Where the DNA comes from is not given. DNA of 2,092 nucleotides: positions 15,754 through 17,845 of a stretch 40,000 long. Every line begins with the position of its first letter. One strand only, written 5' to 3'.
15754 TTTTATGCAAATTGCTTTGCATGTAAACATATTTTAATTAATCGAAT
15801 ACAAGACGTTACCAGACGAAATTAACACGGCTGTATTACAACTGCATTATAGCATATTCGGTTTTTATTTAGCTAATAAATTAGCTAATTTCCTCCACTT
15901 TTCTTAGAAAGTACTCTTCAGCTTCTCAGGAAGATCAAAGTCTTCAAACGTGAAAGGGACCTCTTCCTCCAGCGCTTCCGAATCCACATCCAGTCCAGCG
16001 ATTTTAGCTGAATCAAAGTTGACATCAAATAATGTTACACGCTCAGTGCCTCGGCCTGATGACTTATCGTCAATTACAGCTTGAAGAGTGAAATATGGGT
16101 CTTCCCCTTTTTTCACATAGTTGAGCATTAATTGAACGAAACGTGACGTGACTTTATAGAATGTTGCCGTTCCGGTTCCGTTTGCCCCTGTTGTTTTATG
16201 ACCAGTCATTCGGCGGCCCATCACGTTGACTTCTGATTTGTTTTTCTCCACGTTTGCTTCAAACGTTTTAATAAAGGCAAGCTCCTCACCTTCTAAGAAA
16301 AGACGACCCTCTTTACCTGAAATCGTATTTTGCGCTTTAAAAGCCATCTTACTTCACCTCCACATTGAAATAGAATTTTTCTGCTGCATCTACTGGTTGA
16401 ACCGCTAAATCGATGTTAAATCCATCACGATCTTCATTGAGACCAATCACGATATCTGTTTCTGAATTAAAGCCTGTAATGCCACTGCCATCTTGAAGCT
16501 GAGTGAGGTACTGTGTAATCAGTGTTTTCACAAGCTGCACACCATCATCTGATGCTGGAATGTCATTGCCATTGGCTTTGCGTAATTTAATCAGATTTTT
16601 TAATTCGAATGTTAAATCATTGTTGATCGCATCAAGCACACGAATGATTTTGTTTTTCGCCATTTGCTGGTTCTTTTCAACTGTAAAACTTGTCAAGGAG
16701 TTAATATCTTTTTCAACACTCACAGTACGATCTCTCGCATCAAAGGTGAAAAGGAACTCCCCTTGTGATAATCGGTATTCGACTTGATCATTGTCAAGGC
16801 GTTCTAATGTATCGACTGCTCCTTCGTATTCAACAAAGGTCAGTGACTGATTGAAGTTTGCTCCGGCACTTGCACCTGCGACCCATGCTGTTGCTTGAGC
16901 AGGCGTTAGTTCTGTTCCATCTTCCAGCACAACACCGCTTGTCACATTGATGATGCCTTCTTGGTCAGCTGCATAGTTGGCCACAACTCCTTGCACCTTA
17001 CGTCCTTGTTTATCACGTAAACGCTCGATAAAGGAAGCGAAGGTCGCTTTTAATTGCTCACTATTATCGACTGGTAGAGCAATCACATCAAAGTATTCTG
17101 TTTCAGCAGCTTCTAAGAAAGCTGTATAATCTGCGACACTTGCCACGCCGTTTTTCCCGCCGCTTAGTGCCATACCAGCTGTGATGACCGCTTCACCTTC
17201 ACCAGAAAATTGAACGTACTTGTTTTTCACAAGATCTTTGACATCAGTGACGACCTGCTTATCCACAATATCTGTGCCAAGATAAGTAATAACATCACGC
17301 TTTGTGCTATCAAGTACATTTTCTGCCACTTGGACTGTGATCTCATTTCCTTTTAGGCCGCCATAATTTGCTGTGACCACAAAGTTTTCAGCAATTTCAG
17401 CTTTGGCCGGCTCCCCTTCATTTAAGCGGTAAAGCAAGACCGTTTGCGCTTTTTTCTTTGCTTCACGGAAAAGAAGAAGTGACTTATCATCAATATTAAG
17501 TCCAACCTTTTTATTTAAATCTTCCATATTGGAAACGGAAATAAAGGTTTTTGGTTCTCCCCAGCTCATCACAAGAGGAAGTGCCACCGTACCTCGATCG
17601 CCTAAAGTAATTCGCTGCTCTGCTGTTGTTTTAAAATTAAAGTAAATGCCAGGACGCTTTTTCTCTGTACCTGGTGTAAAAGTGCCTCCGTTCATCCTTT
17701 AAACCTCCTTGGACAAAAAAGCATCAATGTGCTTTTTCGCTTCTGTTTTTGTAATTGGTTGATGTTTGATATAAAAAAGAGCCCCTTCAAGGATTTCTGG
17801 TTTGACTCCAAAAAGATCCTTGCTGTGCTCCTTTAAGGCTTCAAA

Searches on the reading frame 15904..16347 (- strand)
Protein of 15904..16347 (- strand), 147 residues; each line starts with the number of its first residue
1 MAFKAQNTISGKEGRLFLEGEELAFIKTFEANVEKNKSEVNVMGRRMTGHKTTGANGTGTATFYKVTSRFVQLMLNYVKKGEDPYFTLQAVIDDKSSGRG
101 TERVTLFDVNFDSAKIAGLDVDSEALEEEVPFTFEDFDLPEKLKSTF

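Call 3: search_protein_families(library=pfam, proteins=[window:15904-16347:-], max_evalue=1)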
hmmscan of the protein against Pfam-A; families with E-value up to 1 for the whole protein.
window:15904-16347:- (147 aa): 1 family
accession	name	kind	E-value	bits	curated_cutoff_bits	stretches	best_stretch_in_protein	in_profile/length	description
PF09393.16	DUF2001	-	6.9e-52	175.6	27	1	2-141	2-139/139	Phage tail tube protein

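Call 11: search_protein_families(library=ncbifam, proteins=[window:15904-16347:-], max_evalue=0.1)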
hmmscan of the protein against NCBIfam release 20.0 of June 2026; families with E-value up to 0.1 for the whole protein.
window:15904-16347:- (147 aa): 0 families

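Call 12: find_related_loci(query=window:15904-16347:-, collection=genome_contigs, flank=4000)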
Query window:15904-16347:- (147 aa) in genome_contigs; peptide patterns used: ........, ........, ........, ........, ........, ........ (x = any residue, [..] = any of these).
157 stretches matched a pattern; 72 encode a relative of the query (tblastn E <= 1e-3); 71 distinct loci.
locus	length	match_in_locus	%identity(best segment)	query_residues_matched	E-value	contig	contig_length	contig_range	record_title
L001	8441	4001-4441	99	1-147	5e-95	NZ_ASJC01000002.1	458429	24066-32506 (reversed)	Bacillus altitudinis 41KF2b contig2, whole genome shotgun sequence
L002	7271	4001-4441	99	1-147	5e-95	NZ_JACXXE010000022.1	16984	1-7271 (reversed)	Bacillus sp. 28A-2 22, whole genome shotgun sequence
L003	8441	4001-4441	99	1-147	2e-95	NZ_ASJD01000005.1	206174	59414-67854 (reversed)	Bacillus safensis FO-36b contig5, whole genome shotgun sequence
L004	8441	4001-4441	98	1-147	2e-94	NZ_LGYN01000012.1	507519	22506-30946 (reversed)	Bacillus australimaris strain NH7I_1 contig2, whole genome shotgun sequence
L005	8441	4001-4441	98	1-147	1e-94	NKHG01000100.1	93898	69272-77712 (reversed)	Bacillus pumilus strain 36R_ATNSAL contig00015, whole genome shotgun sequence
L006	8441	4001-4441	98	1-147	2e-94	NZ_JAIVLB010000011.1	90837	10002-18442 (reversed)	Bacillus stratosphericus strain KcN0-8 KcN0-8_ctg011, whole genome shotgun sequence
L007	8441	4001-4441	97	1-147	6e-94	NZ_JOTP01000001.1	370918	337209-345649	Bacillus zhangzhouensis strain DW5-4 contig1, whole genome shotgun sequence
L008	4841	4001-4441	97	1-147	5e-94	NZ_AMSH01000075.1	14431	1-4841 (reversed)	Bacillus xiamenensis strain HYC-10 contig75, whole genome shotgun sequence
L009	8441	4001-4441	96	1-147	3e-93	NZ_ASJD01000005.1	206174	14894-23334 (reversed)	Bacillus safensis FO-36b contig5, whole genome shotgun sequence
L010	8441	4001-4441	96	1-147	3e-93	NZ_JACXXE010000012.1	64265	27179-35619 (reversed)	Bacillus sp. 28A-2 12, whole genome shotgun sequence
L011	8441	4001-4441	97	1-147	1e-93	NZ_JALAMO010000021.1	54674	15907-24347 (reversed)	Bacillus sp. N13C7 contig_0000021, whole genome shotgun sequence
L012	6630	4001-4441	96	1-147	2e-93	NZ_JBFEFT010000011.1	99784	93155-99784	Bacillus sp. 179-C3.3 HS NODE_11_length_99784_cov_7.854885, whole genome shotgun sequence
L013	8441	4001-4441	97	1-147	3e-93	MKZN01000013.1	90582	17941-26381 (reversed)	Bacillus pumilus strain GM3FR BACPU_contig000013, whole genome shotgun sequence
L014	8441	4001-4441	96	1-147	5e-93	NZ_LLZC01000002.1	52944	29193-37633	Bacillus velezensis strain NRRL B-41580 contig_10, whole genome shotgun sequence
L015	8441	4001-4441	96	1-147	1e-92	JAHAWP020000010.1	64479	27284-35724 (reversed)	Bacillus mexicanus strain FSQ1 NODE_7_length_64479_cov_93.083105, whole genome shotgun sequence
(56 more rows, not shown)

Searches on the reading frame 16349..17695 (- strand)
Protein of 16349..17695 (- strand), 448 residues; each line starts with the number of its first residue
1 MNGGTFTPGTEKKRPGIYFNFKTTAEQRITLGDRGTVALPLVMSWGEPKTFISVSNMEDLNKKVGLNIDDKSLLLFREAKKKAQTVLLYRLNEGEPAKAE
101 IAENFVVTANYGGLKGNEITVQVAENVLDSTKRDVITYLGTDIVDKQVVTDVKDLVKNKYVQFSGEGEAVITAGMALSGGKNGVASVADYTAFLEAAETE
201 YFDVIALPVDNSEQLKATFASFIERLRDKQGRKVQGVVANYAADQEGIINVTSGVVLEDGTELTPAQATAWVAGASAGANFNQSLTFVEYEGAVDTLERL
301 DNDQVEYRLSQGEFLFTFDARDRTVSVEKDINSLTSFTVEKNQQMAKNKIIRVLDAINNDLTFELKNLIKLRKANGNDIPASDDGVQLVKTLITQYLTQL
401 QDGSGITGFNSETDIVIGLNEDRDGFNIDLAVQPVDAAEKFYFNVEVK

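Call 3: search_protein_families(library=pfam, proteins=[window:16349-17695:-], max_evalue=1)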
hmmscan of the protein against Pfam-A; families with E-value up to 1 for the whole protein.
window:16349-17695:- (448 aa): 4 families
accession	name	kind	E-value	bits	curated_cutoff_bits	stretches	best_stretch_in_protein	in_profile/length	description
PF04984.19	Phage_sheath_1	-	1e-44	152.7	31.4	1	184-333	2-168/168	Phage tail sheath protein subtilisin-like domain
PF17482.7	Phage_sheath_1C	-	3.9e-25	88.3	26.9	1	340-448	1-104/104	Phage tail sheath C-terminal domain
PF17481.7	Phage_sheath_domII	-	3.1e-22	79.3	31.4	1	92-182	1-98/98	Phage tail sheath protein beta-sandwich domain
PF22671.1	Gp18_domIII_N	-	9e-19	68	27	1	34-91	1-58/58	Tail sheath protein Gp18 domain III N-terminal region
